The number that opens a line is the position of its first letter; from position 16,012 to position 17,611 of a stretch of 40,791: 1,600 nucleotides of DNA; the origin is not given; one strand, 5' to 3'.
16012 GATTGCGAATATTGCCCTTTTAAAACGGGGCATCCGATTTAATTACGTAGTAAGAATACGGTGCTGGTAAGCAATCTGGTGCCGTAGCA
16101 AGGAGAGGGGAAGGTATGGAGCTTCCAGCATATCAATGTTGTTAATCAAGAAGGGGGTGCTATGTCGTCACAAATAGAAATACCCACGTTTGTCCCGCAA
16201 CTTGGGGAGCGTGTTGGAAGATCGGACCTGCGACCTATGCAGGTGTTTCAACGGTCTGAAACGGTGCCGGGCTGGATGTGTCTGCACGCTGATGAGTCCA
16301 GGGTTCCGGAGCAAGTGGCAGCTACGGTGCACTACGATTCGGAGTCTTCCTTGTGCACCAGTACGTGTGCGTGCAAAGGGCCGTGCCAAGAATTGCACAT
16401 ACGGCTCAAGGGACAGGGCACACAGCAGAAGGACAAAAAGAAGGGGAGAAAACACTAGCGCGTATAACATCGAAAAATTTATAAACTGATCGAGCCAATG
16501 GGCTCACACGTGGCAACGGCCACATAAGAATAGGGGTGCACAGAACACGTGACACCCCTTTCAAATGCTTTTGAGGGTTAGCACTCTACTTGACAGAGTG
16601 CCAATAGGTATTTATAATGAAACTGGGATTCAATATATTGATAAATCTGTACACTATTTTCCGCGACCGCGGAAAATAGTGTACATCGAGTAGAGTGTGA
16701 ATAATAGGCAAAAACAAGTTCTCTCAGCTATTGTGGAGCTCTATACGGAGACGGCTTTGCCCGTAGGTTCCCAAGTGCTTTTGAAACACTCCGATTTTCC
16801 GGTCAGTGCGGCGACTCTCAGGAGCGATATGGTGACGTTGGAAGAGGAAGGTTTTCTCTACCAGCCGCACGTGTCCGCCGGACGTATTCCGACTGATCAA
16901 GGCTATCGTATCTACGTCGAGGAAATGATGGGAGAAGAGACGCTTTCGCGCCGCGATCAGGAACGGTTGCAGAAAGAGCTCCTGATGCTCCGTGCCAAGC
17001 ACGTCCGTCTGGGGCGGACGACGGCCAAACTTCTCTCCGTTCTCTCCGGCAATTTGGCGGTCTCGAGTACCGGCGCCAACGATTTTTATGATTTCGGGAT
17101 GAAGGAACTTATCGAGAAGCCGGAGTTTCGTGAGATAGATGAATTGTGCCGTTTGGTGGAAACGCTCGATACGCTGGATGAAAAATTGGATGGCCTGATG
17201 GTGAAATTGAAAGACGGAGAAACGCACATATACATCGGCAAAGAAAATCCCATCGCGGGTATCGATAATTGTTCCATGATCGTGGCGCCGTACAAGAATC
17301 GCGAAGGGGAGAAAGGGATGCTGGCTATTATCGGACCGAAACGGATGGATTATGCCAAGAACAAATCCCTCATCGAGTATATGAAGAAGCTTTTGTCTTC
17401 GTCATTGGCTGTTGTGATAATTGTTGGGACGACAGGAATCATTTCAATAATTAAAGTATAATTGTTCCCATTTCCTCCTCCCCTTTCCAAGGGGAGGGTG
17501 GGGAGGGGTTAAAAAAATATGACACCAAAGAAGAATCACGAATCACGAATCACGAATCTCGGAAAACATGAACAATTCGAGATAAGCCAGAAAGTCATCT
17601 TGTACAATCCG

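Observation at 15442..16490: Train of SD-led, translationally coupled small ORFs ending in Cys clusters, in a 1.4-kb stretch with no long ORF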

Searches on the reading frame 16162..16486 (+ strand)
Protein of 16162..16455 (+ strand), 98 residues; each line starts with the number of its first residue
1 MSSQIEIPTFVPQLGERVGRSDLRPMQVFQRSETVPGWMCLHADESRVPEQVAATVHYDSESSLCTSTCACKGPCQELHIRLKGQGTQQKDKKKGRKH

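Call 8: search_protein_families(library=pfam, max_evalue=1, proteins=[window:16162-16455:+, window:16190-16486:+])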
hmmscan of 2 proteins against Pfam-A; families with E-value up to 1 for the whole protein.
seq(98 aa): 0 families

seq(99 aa): 0 families

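Call 10: find_homologous_proteins(query=window:16162-16455:+, max_evalue=1)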
Query seq(98 aa) (98 aa): 1 proteins with E <= 1 among 1 candidates.
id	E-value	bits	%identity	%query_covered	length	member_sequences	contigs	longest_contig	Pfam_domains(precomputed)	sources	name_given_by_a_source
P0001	8.4e-57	207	94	100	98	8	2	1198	-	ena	-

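Call 13: find_encoding_contigs(protein=P0001, flank=6000, max_places=10)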
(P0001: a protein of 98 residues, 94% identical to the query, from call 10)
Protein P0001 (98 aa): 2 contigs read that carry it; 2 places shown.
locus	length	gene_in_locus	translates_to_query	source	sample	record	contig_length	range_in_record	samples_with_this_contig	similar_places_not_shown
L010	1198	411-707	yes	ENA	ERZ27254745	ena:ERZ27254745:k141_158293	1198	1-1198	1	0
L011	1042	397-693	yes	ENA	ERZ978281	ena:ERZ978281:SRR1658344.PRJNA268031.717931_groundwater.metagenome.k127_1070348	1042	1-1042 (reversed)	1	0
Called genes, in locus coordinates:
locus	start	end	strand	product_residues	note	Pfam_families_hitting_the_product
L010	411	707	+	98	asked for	-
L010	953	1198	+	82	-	?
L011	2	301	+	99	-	?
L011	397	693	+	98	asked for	-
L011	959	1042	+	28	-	?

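Call 69: find_related_loci(query=window:16162-16455:+, collection=viral_contigs, flank=5000)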
Query window:16162-16455:+ (98 aa) in viral_contigs; peptide patterns used: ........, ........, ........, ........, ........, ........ (x = any residue, [..] = any of these).
3 stretches matched a pattern, but none encodes a relative of the query by tblastn (E <= 1e-3).

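Call 88: predict_structure(alignment_id=A9)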
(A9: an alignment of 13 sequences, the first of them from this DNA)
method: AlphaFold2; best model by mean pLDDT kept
length: 98 residues; sequences in the alignment: 13
mean_pLDDT: 37.9   pTM: 0.19
mean pLDDT of the five models: 37.9, 37.4, 36.9, 35.7, 33.8
residues with pLDDT >= 90: 0; 70-90: 0; 50-70: 0; < 50: 98
segments of 3 or more residues with pLDDT < 50: 1-98
pLDDT, mean of each block of 10 residues (from residue 1): 39 35 34 37 34 40 42 37 40 43
secondary structure, 60 per line:
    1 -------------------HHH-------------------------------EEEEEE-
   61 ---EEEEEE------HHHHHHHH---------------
elements in order: E54-59 E64-69 H76-83

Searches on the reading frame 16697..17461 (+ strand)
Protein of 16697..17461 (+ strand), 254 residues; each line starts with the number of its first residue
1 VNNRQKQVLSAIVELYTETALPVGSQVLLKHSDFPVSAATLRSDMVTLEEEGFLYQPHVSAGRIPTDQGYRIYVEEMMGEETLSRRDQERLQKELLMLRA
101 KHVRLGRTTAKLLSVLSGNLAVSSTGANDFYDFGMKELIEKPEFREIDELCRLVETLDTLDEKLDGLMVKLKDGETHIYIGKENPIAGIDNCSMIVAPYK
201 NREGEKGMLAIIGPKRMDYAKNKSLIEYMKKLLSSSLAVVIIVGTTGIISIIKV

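Call 11: find_encoding_contigs(protein=window:16697-17461:+, flank=6000, max_places=10)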
Protein window:16697-17461:+ (254 aa): 9 contigs read that carry it; 9 places shown.
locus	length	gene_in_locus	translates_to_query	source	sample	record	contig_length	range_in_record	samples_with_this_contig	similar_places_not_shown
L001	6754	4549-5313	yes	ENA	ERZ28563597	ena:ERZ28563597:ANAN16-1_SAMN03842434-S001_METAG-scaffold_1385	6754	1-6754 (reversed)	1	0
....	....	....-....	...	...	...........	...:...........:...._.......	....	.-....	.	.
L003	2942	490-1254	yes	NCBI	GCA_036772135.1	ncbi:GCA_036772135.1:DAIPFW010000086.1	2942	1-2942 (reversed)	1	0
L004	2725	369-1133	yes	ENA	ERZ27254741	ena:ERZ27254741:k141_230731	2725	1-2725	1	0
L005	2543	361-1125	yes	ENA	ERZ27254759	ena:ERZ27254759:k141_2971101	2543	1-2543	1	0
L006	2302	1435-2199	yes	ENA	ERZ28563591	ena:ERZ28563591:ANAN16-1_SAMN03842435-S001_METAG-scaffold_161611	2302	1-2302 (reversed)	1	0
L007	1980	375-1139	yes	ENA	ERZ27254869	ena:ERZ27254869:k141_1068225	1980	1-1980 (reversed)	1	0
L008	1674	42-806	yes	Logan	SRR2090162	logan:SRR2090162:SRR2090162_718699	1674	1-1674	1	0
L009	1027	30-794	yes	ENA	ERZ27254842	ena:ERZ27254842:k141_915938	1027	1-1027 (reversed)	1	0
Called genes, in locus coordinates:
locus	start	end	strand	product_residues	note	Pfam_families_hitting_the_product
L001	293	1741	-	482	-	PF01406:tRNA-synt_1e, PF09334:tRNA-synt_1g (faint), PF09190:DALR_2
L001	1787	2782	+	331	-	-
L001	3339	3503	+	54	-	-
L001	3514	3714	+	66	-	-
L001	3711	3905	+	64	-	-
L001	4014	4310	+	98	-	-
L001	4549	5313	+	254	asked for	PF01628:HrcA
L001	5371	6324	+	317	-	PF00293:NUDIX, PF01025:GrpE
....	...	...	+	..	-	-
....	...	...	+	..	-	-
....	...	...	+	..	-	-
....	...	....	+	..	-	-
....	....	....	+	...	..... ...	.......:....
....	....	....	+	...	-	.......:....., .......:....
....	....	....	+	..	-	?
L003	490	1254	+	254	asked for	PF01628:HrcA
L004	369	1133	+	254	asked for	PF01628:HrcA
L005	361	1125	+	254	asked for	PF01628:HrcA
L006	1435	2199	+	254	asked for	PF01628:HrcA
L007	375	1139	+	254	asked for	PF01628:HrcA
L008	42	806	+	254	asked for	PF01628:HrcA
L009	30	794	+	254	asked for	PF01628:HrcA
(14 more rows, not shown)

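Call 19: find_related_loci(query=window:16697-17461:+, collection=genome_contigs, flank=4000)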
Query window:16697-17461:+ (254 aa) in genome_contigs; peptide patterns used: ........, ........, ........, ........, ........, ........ (x = any residue, [..] = any of these).
158 stretches matched a pattern; 63 encode a relative of the query (tblastn E <= 1e-3); 63 distinct loci.
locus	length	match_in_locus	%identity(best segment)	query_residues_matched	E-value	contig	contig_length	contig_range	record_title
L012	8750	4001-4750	90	1-253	8e-152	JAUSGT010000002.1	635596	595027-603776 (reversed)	MAG: Candidatus Moraniibacteriota bacterium isolate E14_metabat.bin.14 E14_k141_1001272, whole genome shotgun sequence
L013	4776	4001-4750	81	1-253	1e-134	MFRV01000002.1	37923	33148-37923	MAG: Candidatus Moranbacteria bacterium RIFCSPHIGHO2_01_FULL_54_31 rifcsphigho2_01_scaffold_11638, whole genome shotgun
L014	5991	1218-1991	76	1-243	7e-132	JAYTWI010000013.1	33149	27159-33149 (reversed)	MAG: Candidatus Moraniibacteriota bacterium isolate GFS_5782 GFS_5782_12, whole genome shotgun sequence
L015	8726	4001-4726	79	1-241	5e-130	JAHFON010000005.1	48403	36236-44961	MAG: Candidatus Moraniibacteriota bacterium isolate nzgw504 NODE_588_length_48404_cov_4.055858, whole genome shotgun seq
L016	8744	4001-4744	79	1-249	3e-129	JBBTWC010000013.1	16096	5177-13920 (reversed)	MAG: Patescibacteria group bacterium isolate H43-bin047_1 H43_bin047_1_000000000013, whole genome shotgun sequence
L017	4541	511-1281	74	1-243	3e-129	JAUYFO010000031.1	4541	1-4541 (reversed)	MAG: Candidatus Moraniibacteriota bacterium isolate C21_metabat.bin.18 C21_k141_187774, whole genome shotgun sequence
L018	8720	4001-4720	79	1-240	6e-128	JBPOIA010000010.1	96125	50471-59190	MAG: Candidatus Moraniibacteriota bacterium isolate MAG_644 c_000000432238, whole genome shotgun sequence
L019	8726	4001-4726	77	1-242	4e-127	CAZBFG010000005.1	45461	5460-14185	MAG TPA_asm: uncultured Bdellovibrionales bacterium isolate ERP113451_co1_34 genome assembly, contig: NODE_728_length_45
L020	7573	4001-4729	77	1-243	3e-127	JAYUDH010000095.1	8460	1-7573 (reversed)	MAG: Candidatus Moraniibacteriota bacterium isolate GFS_7157 GFS_7157_94, whole genome shotgun sequence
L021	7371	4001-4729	78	1-243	2e-127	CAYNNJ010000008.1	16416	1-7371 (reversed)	MAG TPA_asm: uncultured Bdellovibrionales bacterium isolate SRP189682_co2_170 genome assembly, contig: NODE_5652_length_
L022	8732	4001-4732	77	1-244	5e-127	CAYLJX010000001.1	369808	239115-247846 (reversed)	MAG TPA_asm: uncultured Bdellovibrionales bacterium isolate SRP342105_co1_463 genome assembly, contig: NODE_13_length_36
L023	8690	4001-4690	82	1-229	2e-126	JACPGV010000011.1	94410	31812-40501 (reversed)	MAG: Candidatus Moraniibacteriota bacterium isolate NC_groundwater_397_Ag_B-0.1um_43_25 GD18-4_B1_scaffold_1540558, whol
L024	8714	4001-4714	79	1-237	2e-126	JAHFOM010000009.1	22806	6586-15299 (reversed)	MAG: Candidatus Moraniibacteriota bacterium isolate nzgw503 NODE_2044_length_22807_cov_3.943666, whole genome shotgun se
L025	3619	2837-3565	77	1-243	1e-129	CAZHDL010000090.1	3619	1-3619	MAG TPA_asm: uncultured Bdellovibrionales bacterium isolate SRP219642_co10_72 genome assembly, contig: NODE_28781_length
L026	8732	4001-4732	74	1-243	4e-126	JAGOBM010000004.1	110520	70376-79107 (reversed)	MAG: Candidatus Moraniibacteriota bacterium isolate Go_LeineEff_bin_12 Go_LeineEff_20_length_110520_cov_13.681891, whole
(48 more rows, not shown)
